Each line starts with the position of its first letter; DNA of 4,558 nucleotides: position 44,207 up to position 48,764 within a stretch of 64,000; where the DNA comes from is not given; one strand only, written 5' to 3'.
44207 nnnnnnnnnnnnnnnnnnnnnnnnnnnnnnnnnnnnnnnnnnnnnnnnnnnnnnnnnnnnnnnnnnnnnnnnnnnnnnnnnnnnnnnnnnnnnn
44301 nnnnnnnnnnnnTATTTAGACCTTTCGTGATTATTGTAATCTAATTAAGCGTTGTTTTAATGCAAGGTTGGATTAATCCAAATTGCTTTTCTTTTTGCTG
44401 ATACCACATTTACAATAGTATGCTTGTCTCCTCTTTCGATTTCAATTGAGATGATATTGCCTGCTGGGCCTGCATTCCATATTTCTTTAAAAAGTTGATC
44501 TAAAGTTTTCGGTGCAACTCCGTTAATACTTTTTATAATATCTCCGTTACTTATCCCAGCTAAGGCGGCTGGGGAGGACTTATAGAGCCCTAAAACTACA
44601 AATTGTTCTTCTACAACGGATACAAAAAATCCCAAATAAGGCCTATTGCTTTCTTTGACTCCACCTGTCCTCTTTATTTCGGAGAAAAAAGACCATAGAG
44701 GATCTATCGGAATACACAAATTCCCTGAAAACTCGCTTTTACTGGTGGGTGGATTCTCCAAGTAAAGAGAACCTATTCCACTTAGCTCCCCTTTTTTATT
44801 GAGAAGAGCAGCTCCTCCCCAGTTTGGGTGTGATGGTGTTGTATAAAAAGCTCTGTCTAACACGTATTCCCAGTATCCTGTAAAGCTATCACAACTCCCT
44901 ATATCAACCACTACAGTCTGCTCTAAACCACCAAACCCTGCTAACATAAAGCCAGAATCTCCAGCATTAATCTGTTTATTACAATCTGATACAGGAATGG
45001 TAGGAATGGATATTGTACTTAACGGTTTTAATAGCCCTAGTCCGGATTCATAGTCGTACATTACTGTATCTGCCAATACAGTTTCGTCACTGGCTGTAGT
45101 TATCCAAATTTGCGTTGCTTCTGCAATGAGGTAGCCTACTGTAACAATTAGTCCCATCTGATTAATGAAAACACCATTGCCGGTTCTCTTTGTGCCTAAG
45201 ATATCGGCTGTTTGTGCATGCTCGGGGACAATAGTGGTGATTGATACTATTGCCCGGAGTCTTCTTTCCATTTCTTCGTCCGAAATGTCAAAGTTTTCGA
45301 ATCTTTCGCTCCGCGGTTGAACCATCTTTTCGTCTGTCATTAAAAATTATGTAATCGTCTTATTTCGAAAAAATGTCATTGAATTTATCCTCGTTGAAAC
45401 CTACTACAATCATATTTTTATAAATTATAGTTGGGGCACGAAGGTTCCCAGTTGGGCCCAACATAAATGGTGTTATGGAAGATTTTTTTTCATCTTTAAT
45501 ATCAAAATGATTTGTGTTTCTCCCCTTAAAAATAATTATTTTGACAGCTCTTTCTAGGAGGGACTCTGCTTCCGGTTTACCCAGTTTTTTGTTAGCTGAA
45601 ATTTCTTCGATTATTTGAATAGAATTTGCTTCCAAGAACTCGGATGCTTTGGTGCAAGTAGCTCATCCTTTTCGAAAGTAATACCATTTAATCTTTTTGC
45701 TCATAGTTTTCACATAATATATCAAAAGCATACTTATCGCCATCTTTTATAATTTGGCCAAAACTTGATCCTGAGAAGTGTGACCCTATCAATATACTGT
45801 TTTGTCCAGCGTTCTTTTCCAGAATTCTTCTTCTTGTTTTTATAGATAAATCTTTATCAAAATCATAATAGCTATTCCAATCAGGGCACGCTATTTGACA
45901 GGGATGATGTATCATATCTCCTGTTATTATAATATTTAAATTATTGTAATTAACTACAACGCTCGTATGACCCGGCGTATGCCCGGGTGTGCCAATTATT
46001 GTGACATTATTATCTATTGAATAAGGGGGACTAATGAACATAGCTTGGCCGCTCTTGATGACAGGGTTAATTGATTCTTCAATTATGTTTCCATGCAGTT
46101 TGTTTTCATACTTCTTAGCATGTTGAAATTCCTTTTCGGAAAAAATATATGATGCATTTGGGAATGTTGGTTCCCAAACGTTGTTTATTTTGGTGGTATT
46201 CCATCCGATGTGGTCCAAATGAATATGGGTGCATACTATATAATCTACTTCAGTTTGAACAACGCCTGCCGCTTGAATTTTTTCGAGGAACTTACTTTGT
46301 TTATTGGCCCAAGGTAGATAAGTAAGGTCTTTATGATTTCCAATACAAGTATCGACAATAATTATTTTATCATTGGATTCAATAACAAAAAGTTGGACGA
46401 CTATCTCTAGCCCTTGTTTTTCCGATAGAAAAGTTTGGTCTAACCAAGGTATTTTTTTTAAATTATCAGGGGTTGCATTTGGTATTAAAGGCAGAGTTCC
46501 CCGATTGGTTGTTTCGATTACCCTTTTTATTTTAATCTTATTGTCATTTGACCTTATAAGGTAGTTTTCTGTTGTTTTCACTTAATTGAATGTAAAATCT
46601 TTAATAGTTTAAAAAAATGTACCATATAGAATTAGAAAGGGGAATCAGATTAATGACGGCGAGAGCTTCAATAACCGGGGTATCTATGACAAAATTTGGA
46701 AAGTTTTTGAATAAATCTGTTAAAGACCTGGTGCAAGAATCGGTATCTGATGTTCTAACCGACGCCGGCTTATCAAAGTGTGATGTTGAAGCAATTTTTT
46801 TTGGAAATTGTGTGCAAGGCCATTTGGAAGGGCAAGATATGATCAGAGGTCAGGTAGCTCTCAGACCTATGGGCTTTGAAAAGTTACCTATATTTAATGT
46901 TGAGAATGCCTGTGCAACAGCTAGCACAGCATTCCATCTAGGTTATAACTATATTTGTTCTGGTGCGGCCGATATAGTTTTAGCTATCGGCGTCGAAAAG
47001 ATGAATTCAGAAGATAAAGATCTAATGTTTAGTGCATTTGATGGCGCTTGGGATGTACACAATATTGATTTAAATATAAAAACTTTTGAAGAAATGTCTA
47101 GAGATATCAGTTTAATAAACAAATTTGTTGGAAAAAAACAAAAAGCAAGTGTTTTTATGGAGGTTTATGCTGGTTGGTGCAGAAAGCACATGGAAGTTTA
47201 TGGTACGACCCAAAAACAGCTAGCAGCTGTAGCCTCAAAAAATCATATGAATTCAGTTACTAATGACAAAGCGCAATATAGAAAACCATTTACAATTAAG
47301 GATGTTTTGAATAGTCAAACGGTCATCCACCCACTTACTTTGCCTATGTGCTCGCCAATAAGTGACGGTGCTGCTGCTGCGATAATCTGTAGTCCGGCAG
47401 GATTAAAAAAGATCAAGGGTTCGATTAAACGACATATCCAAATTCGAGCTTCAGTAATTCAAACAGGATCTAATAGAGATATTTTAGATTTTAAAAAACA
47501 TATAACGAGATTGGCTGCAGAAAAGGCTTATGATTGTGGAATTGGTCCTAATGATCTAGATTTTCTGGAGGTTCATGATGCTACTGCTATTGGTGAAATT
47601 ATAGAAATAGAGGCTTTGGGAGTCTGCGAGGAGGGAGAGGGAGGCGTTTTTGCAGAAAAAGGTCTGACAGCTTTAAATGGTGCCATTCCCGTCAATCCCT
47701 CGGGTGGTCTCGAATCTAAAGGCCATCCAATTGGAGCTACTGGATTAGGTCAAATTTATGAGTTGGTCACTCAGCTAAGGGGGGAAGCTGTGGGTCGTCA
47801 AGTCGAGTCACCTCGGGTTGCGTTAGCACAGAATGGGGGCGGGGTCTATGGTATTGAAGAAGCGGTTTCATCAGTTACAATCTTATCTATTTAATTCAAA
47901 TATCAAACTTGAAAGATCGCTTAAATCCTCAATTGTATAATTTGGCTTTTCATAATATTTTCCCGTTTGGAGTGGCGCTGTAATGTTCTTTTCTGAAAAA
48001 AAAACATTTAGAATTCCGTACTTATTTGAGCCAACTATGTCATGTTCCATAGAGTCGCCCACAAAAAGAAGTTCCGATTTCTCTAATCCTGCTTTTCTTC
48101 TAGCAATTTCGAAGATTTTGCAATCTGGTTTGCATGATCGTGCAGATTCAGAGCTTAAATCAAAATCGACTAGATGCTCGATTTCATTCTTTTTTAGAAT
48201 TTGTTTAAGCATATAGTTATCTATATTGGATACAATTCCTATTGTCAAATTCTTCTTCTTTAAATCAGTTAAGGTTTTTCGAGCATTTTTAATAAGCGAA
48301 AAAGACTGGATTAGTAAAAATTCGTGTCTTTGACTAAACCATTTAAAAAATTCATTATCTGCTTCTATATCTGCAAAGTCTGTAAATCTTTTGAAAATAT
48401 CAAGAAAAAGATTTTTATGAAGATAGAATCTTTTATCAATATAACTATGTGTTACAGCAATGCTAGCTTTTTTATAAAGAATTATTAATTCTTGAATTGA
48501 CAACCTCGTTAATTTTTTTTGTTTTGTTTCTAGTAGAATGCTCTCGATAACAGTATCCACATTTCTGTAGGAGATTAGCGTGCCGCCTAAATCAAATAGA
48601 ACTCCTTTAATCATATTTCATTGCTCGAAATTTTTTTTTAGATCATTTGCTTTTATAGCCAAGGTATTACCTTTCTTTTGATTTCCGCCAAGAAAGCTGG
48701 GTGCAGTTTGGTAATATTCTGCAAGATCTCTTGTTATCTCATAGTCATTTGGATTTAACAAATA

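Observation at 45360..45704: Second in-frame TGA at a catalytic Cys: ArsC/YffB/Spx-family protein with U-x-x-C in place of C-x-x-C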

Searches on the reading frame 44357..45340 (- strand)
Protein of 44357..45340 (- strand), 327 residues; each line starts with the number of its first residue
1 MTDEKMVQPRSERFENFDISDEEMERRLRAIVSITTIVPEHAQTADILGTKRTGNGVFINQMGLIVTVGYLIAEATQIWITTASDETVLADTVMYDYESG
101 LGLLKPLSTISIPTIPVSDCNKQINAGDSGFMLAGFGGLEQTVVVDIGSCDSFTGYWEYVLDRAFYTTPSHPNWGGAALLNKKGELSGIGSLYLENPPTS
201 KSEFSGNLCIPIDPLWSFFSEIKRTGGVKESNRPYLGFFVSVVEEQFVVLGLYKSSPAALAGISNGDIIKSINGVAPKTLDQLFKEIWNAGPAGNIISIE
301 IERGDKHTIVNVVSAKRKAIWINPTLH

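Call 4: search_protein_families(library=pfam, proteins=[window:44357-45340:-], max_evalue=0.01)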
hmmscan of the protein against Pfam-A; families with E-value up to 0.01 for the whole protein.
window:44357-45340:- (327 aa): 4 families
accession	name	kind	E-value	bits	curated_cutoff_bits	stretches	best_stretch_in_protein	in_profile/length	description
PF13180.12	PDZ_2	-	9e-09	35.9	27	1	234-312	1-78/80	PDZ domain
PF13365.12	Trypsin_2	-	3.8e-07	31.4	27.6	1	54-189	1-144/144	Trypsin-like peptidase domain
PF17820.7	PDZ_6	-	4.8e-06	26.7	27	1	249-285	2-38/54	PDZ domain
PF00595.29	PDZ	-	0.0011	19.7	23.2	1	232-294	8-74/81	PDZ domain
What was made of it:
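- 44357..45340 (-): Downstream HtrA/DegS-like serine protease gene starting 19 nt after the stop codon (context). Trypsin_2 plus PDZ domains (call 4).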

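Call 55: search_protein_families(library=ncbifam, proteins=[window:44357-45340:-], max_evalue=0.001)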
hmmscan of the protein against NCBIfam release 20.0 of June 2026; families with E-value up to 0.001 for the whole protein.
window:44357-45340:- (327 aa): 12 families
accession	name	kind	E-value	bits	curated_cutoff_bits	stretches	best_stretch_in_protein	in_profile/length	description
TIGR02037.1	degP_htrA_DO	subfamily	2.1e-19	69.8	416.2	1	49-315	57-328/434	Do family serine endopeptidase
TIGR02038.1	protease_degS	equivalog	6.5e-16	58.4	422.95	1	30-313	57-345/351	outer membrane-stress sensor serine endopeptidase DegS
NF008147.1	PRK10898.1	equivalog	2.8e-14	53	408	1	24-313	51-346/352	outer membrane-stress sensor serine endopeptidase DegS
NF041521.1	HhoA_HhoB_HtrA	equivalog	5.8e-14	52.1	450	2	245-315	263-332/335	HhoA/HhoB/HtrA family serine endopeptidase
NF047968.1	SerProtHtrA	equivalog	2.8e-10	40.1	470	1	12-312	47-355/357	serine protease HtrA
NF007526.1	PRK10139.1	equivalog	1.1e-08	34.2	756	1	53-315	92-360/456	serine endoprotease DegQ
NF008189.1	PRK10942.1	equivalog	1.7e-06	26.8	720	1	53-313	114-380/477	serine endoprotease DegP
TIGR00225.1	prc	subfamily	5.6e-06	25.6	218.6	1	237-323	54-139/335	C-terminal processing peptidase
TIGR02860.1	spore_IV_B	equivalog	0.00021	20.4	305.25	1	255-314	123-180/402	SpoIVB peptidase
NF045588.1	Cterm_S41_CtpA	exception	0.00023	20.2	625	1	245-325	124-203/401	carboxyl-terminal processing protease CtpA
TIGR00054.1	TIGR00054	equivalog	0.00037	19.5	147.55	1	246-323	203-280/421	RIP metalloprotease RseP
TIGR03900.1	prc_long_Delta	hypoth_equivalog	0.00086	17.4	660.95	0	236-321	142-226/973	MXAN_5808 family serine peptidase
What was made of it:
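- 44357..45340 (-): Below NCBIfam cutoffs (call 55).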

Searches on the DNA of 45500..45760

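Call 64: search_rna_families(source=window, start=45500, end=45760, threshold=evalue, max_evalue=10)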
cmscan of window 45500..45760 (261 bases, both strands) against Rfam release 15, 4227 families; matches with E-value up to 10: 1.
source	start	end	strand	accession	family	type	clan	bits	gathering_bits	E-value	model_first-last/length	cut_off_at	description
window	45599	45692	-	RF01685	6S-Flavo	Gene; sRNA;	-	17.8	85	5.9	1-108/108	no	6S-Flavo RNA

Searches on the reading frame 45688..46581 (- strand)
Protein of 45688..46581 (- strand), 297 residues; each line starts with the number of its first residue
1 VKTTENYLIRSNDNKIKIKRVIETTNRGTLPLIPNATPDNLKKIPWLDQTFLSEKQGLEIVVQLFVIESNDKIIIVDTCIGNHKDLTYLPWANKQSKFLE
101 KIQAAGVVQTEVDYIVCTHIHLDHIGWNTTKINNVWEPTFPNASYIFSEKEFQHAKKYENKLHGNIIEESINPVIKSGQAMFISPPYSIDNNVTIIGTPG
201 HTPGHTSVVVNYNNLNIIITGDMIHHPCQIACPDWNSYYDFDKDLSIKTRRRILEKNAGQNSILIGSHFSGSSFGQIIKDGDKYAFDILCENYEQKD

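Call 4: search_protein_families(library=pfam, proteins=[window:45688-46581:-], max_evalue=0.01)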
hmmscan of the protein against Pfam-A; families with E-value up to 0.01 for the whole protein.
window:45688-46581:- (297 aa): 1 family
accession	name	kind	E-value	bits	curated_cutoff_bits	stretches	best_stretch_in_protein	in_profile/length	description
PF00753.33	Lactamase_B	-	1.1e-18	68.3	22.7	1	65-257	9-188/196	Metallo-beta-lactamase superfamily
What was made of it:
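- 45688..46581 (-): Upstream MBL-fold hydrolase gene whose last 17 nt overlap the start of the selenoprotein gene. This is context, not part of the family module. PF00753 (call 4).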

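Call 34: find_encoding_contigs(protein=window:45688-46581:-, flank=10000, max_places=4)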
Protein window:45688-46581:- (297 aa): 21 contigs read that carry it; 4 places shown.
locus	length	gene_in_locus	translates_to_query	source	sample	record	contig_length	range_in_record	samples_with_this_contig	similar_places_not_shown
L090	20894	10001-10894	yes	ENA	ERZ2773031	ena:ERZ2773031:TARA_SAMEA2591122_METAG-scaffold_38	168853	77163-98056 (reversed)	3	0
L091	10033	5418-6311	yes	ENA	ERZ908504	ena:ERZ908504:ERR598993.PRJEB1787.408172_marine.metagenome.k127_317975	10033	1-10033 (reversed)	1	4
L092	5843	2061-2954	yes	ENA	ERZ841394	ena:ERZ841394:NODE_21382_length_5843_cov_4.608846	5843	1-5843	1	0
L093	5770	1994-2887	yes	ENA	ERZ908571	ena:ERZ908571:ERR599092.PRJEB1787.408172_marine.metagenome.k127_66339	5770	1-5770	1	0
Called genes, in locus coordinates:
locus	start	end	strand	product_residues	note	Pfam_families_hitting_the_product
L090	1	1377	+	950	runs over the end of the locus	PF13510:Fer2_4, PF07992:Pyr_redox_2, PF17806:SO_alpha_A3, PF01571:GCV_T, PF08669:GCV_T_C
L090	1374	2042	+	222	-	-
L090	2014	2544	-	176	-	-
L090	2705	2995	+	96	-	PF00166:Cpn10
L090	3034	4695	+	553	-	-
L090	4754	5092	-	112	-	-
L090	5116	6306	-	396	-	PF01963:TraB_PrgY_gumN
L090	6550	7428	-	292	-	PF01171:ATP_bind_3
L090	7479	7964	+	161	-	-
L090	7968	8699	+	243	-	PF00702:Hydrolase, PF13419:HAD_2, PF13242:Hydrolase_like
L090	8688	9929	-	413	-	PF00108:Thiolase_N, PF02803:Thiolase_C (weak), PF22691:Thiolase_C_1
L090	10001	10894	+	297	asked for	PF00753:Lactamase_B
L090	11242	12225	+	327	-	PF13365:Trypsin_2 (weak), PF13180:PDZ_2, PF17820:PDZ_6 (weak)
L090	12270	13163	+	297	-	PF00274:Glycolytic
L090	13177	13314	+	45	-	-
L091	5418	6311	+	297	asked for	PF00753:Lactamase_B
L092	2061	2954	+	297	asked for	PF00753:Lactamase_B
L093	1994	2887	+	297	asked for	PF00753:Lactamase_B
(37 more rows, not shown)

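Call 55: search_protein_families(library=ncbifam, proteins=[window:45688-46581:-], max_evalue=0.001)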
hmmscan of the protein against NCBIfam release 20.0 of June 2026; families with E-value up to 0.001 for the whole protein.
window:45688-46581:- (297 aa): 10 families
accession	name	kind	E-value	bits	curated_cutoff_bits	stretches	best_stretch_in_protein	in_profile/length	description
NF047979.1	lactonase_AidB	equivalog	7.8e-26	90.9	360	1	54-286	43-268/271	AidB family quorum-quenching N-acyl homoserine lactonase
NF047919.1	lactonase_YtnP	equivalog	3e-18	66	425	1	46-265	31-250/274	YtnP family quorum-quenching lactonase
NF045699.1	AHLLactAiiA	equivalog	2.5e-12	46.5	375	1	58-224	30-193/251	quorum-quenching N-acyl homoserine lactonase AiiA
NF045700.1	AHLLactAttM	equivalog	3.8e-12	46.3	390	1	87-219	69-197/257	AttM family quorum-quenching N-acyl homoserine lactonase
NF047925.1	pyridox_lacton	equivalog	2.5e-11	43.9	325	1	65-269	38-253/268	4-pyridoxolactonase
NF012229.1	bla_class_B_core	domain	4.9e-07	30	100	1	64-210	18-138/139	metallo-beta-lactamase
NF000469.2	CAR_gen_B3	exception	7.8e-07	28.4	500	1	96-214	97-208/311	CAR family subclass B3 metallo-beta-lactamase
NF033105.1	bla_subclass_B3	equivalog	1.6e-05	24.3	240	0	95-126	45-76/257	subclass B3 metallo-beta-lactamase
TIGR03413.1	GSH_gloB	equivalog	0.00012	21.5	200.8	0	109-223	41-127/248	hydroxyacylglutathione hydrolase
NF047976.1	lactonase_AhlS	equivalog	0.00029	20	475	1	89-176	80-161/276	AhlS family quorum-quenching N-acyl homoserine lactonase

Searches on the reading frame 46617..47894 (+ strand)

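Call 4: search_protein_families(library=pfam, proteins=[window:46617-47894:+], max_evalue=0.01)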
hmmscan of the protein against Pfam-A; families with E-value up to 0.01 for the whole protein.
window:46617-47894:+ (425 aa): 6 families
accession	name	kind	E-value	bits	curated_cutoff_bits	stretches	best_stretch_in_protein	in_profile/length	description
PF22691.2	Thiolase_C_1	-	8.8e-35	120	28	1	292-412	15-135/144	Thiolase C-terminal domain-like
PF00108.29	Thiolase_N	-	4.9e-24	85.5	26.4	1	19-259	3-258/260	Thiolase, N-terminal domain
PF02803.24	Thiolase_C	-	1.6e-06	28.2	27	1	306-391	34-101/123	Thiolase, C-terminal domain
PF08545.16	ACP_syn_III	-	5e-05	23.5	24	1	93-144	1-56/80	3-Oxoacyl-[acyl-carrier-protein (ACP)] synthase III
PF00109.32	ketoacyl-synt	-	5.6e-05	23.3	20.8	1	91-140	166-215/252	Beta-ketoacyl synthase, N-terminal domain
PF07451.17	SpoVAD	-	0.0037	16.5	22.1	1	33-135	49-142/329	Stage V sporulation protein AD (SpoVAD)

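Call 55: search_protein_families(library=ncbifam, proteins=[window:46617-47894:+], max_evalue=0.001)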
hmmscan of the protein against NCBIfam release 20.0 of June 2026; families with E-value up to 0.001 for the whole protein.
window:46617-47894:+ (425 aa): 49 families (the best 25 are shown)
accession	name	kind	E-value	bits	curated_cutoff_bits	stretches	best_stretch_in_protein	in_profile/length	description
NF004720.0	PRK06064.1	subfamily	4.8e-95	318.6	420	1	17-411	4-377/389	thiolase domain-containing protein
NF006102.0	PRK08256.1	subfamily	1.4e-85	287.7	436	1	13-408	1-380/394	lipid-transfer protein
NF053570.1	AcCoTHIOL_METTL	equivalog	2e-82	277.1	600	2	176-412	137-374/385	acetyl-CoA acetyltransferase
NF004810.0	PRK06157.1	equivalog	2.9e-75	253.9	403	1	15-424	7-396/400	acetyl-CoA acetyltransferase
NF009228.0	PRK12578.1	subfamily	3.1e-73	246.6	485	2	178-409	141-375/387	thiolase domain-containing protein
NF005704.0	PRK07516.1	subfamily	7.9e-73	245.6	412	1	16-410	3-376/389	thiolase domain-containing protein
NF004715.0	PRK06059.1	equivalog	1.2e-58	198.9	424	2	184-408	147-387/399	lipid-transfer protein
NF053628.1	BnzsclthlBbsBGT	equivalog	9.9e-58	195.8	750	1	17-422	7-384/389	benzoylsuccinyl-CoA thiolase subunit BbsB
NF004982.0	PRK06365.1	equivalog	1.4e-46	159.4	695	3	296-390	294-391/430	thiolase domain-containing protein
NF004811.0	PRK06158.1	subfamily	9.1e-46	156.6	421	1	181-412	141-371/384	acetyl-CoA acetyltransferase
NF006010.0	PRK08142.1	subfamily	7.9e-43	146.7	462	1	178-420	140-383/388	thiolase domain-containing protein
NF004721.0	PRK06065.1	equivalog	1.8e-40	139.1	455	2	182-407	151-379/393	thiolase domain-containing protein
NF006180.0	PRK08313.1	subfamily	3.2e-39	134.9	514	1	14-409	3-372/389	thiolase domain-containing protein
NF004936.0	PRK06289.1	equivalog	1.3e-38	132.8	375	2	177-410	146-392/405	acetyl-CoA acetyltransferase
NF005892.0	PRK07855.1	subfamily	2.5e-32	112.2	469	1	13-409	4-379/390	lipid-transfer protein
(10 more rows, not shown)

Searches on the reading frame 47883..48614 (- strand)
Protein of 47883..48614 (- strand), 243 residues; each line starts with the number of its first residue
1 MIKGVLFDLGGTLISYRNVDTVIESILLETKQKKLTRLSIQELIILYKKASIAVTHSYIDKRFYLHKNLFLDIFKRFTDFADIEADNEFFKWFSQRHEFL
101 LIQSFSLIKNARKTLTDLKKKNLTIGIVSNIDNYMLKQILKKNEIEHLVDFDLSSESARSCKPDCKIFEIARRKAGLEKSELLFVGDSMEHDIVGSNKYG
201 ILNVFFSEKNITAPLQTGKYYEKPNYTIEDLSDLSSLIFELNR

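Call 4: search_protein_families(library=pfam, proteins=[window:47883-48614:-], max_evalue=0.01)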
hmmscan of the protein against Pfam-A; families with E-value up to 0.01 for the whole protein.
window:47883-48614:- (243 aa): 4 families
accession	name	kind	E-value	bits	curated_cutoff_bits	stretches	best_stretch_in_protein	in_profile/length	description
PF13419.12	HAD_2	-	1.9e-19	70.9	23.8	1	5-201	1-173/178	Haloacid dehalogenase-like hydrolase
PF00702.32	Hydrolase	-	6.8e-19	69.4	26.4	1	2-194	1-185/191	haloacid dehalogenase-like hydrolase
PF13242.12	Hydrolase_like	-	1.1e-08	35.3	22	1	162-234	4-75/75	HAD-hyrolase-like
PF12710.13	HAD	-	0.0014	19.5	27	1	5-192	1-184/189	haloacid dehalogenase-like hydrolase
